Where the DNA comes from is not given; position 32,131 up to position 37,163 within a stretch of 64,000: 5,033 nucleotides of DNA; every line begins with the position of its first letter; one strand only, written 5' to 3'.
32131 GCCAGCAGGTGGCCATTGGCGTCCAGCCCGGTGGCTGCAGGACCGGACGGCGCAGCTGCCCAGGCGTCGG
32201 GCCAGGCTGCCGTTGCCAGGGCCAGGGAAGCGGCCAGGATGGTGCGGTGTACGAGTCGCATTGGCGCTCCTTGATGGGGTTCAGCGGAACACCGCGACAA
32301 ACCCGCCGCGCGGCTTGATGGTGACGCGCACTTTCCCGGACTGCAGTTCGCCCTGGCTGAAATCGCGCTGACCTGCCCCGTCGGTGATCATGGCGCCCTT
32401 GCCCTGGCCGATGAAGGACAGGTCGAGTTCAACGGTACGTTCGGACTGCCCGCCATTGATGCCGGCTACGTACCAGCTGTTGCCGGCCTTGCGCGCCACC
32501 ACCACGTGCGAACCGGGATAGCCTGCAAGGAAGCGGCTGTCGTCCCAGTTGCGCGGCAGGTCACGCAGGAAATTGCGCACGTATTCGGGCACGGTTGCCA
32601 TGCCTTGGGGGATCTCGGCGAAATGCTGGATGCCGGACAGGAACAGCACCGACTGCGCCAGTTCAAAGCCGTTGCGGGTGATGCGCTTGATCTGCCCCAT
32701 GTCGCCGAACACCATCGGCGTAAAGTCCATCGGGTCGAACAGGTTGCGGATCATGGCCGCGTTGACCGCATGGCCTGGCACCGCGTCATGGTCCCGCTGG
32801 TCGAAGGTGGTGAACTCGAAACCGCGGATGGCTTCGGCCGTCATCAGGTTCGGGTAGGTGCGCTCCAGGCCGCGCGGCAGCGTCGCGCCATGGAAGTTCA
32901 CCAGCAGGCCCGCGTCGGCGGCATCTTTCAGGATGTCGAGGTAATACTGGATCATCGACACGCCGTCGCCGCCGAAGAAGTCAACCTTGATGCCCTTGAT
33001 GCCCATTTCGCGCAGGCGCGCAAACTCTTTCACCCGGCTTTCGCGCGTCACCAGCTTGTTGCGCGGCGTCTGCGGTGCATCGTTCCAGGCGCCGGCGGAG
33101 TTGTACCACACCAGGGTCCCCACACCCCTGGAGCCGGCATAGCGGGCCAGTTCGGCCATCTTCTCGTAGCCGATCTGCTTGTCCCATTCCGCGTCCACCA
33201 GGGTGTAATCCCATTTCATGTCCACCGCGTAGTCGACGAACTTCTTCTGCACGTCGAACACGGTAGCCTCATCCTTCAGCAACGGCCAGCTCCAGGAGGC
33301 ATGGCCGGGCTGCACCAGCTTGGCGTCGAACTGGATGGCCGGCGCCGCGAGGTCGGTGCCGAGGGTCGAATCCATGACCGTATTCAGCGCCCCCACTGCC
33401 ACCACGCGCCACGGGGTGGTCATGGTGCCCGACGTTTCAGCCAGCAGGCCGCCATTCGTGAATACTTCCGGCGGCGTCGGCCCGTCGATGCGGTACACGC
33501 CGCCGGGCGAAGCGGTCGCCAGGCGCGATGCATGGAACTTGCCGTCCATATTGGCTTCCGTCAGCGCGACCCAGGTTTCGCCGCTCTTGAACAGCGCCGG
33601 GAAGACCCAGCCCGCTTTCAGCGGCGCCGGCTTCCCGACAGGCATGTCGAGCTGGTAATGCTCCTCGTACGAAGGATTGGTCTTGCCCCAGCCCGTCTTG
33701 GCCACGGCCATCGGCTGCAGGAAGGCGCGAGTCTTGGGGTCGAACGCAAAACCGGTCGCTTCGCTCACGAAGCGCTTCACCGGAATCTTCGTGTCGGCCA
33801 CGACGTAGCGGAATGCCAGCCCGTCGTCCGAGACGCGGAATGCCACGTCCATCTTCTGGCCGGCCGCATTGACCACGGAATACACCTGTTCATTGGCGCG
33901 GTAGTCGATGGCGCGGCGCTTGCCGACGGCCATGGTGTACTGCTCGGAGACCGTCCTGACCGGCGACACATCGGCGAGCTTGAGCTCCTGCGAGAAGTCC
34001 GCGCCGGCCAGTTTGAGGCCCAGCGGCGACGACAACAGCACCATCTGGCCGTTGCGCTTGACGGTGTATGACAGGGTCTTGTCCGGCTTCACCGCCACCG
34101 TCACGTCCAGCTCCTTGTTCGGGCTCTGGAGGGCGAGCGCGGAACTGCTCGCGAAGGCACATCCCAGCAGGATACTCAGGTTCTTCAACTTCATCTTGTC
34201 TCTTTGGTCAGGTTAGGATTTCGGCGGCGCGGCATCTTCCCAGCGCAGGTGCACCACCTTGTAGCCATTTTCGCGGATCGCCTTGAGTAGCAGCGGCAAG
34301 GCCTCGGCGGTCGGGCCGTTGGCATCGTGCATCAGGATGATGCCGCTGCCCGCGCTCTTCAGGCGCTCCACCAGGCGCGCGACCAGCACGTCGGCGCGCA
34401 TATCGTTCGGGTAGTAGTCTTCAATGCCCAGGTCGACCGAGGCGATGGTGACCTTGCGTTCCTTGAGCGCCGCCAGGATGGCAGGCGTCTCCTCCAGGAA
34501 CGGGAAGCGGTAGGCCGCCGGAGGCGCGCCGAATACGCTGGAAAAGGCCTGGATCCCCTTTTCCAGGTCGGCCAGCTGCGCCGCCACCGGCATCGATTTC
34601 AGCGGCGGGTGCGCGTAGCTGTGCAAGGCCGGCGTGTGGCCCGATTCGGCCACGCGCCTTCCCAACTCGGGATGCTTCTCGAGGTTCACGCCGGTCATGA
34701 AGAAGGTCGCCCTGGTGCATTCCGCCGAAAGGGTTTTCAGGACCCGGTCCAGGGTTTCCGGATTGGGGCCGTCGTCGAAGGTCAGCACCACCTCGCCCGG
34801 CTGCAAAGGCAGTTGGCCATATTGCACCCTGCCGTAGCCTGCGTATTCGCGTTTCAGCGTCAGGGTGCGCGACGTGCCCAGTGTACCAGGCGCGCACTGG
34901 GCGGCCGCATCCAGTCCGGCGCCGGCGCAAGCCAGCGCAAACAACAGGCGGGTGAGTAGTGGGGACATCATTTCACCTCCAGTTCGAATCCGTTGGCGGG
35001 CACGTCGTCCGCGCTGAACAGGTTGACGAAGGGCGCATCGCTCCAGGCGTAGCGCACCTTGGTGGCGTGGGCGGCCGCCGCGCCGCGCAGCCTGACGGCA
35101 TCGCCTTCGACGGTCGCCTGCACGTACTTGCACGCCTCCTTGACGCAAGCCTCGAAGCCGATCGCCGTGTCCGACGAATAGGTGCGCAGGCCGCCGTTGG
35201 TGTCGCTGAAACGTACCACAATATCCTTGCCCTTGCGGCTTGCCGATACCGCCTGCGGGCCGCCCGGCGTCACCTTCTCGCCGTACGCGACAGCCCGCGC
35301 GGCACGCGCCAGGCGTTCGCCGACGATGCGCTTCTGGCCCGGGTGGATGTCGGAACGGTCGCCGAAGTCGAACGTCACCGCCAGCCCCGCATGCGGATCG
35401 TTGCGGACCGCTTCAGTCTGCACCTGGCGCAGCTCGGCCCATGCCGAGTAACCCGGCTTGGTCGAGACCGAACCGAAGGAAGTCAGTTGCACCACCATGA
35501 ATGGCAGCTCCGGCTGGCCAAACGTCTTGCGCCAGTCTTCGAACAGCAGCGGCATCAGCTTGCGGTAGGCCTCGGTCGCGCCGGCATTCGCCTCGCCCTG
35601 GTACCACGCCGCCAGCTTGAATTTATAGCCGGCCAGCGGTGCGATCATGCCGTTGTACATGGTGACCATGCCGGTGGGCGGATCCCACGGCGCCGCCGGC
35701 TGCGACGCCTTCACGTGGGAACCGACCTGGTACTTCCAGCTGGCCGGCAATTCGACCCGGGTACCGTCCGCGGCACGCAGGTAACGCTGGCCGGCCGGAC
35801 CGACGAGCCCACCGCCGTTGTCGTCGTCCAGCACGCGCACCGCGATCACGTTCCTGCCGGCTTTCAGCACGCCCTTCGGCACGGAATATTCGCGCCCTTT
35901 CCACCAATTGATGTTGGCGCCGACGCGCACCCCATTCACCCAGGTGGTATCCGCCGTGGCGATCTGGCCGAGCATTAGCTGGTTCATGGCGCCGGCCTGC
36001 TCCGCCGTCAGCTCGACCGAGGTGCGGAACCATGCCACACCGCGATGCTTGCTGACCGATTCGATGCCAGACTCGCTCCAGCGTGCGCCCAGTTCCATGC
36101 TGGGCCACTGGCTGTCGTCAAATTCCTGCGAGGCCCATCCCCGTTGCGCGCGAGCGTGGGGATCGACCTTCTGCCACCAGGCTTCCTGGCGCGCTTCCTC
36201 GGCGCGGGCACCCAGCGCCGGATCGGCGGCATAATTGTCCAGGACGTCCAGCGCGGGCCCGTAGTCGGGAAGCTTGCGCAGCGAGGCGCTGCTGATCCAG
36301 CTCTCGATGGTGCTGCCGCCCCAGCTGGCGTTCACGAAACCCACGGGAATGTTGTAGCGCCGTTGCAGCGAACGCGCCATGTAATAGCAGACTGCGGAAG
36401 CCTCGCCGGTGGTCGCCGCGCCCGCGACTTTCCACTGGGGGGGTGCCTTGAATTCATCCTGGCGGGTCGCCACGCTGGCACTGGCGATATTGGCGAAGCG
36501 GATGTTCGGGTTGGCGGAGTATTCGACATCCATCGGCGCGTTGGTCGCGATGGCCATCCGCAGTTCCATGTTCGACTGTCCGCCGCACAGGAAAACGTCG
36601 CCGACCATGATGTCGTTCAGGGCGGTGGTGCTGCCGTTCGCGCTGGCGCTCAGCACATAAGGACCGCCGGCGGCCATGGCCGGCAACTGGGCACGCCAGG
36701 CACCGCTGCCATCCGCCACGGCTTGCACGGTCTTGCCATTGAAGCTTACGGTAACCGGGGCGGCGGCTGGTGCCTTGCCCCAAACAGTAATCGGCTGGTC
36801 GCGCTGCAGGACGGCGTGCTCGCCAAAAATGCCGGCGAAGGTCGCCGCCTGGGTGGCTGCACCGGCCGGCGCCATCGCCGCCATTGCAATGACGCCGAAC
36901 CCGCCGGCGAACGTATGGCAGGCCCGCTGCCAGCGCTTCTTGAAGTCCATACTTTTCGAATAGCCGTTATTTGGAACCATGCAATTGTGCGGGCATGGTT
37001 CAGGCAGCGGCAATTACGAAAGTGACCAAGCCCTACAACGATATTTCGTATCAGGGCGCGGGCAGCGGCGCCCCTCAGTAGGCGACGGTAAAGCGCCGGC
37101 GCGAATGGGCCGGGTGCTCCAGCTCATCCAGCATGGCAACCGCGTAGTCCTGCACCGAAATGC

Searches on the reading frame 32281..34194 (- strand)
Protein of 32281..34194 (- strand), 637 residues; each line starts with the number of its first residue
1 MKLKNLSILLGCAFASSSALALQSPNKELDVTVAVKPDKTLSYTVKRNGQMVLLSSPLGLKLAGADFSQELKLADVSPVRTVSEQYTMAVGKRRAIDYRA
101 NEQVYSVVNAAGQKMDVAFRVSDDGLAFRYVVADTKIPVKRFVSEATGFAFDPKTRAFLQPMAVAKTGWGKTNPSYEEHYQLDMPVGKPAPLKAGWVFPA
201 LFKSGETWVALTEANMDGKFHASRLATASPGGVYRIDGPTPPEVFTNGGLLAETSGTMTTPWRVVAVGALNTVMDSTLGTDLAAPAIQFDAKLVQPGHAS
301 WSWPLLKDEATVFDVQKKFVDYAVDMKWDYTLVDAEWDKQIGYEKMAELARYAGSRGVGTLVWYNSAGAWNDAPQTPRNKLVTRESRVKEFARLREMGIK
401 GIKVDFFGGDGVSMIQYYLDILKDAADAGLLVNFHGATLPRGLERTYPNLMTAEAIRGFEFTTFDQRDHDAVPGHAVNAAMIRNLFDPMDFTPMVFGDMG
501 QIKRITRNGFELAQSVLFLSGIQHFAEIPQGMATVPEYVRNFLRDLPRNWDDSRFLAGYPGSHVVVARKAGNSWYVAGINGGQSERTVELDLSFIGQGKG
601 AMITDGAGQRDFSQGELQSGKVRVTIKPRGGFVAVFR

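Call 46: search_protein_families(library=pfam, proteins=[window:32281-34194:-])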
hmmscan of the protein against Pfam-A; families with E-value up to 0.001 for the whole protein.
window:32281-34194:- (637 aa): 3 families
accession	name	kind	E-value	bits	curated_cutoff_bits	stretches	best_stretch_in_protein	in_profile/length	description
PF10566.15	Glyco_hydro_97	-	1.3e-50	172.8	32.5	1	292-547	3-275/275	Glycoside hydrolase 97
PF14508.12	GH97_N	-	2.1e-50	171.8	25.3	1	22-285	1-229/229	Glycosyl-hydrolase 97 N-terminal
PF14509.12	GH97_C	-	2.3e-18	66.7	25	1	549-636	1-96/97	Glycosyl-hydrolase 97 C-terminal, oligomerisation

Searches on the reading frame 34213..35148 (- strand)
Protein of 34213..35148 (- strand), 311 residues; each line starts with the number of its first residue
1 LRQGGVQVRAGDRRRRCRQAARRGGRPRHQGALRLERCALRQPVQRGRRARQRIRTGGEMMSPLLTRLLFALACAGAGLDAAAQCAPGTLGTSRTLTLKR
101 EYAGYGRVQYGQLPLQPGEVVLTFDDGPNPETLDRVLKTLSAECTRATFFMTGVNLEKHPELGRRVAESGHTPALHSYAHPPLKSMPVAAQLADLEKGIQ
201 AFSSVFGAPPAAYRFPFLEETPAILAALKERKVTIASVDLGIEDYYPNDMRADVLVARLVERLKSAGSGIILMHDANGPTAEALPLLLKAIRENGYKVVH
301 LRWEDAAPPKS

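Call 46: search_protein_families(library=pfam, proteins=[window:34213-35148:-])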
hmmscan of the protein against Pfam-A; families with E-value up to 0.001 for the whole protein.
window:34213-35148:- (311 aa): 1 family
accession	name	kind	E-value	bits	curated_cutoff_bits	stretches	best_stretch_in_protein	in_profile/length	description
PF01522.26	Polysacc_deac_1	-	6.2e-25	88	23.1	1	117-233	6-121/124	Polysaccharide deacetylase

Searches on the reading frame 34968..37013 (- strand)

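Call 46: search_protein_families(library=pfam, proteins=[window:34968-37013:-])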
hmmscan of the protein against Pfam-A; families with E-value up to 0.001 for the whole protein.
window:34968-37013:- (681 aa): 3 families
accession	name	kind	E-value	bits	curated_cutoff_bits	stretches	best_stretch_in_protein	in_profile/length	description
PF03629.24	SASA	-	1.2e-16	61.4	24.8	2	451-571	103-223/226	Carbohydrate esterase, sialic acid-specific acetylesterase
PF13364.12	BetaGal_ABD2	-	4.3e-06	27.9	23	1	291-396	4-108/112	Beta-galactosidase second all-beta domain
PF02837.24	Glyco_hydro_2_N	-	2.2e-05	24.9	28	1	271-398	15-137/169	Glycosyl hydrolases family 2, sugar binding domain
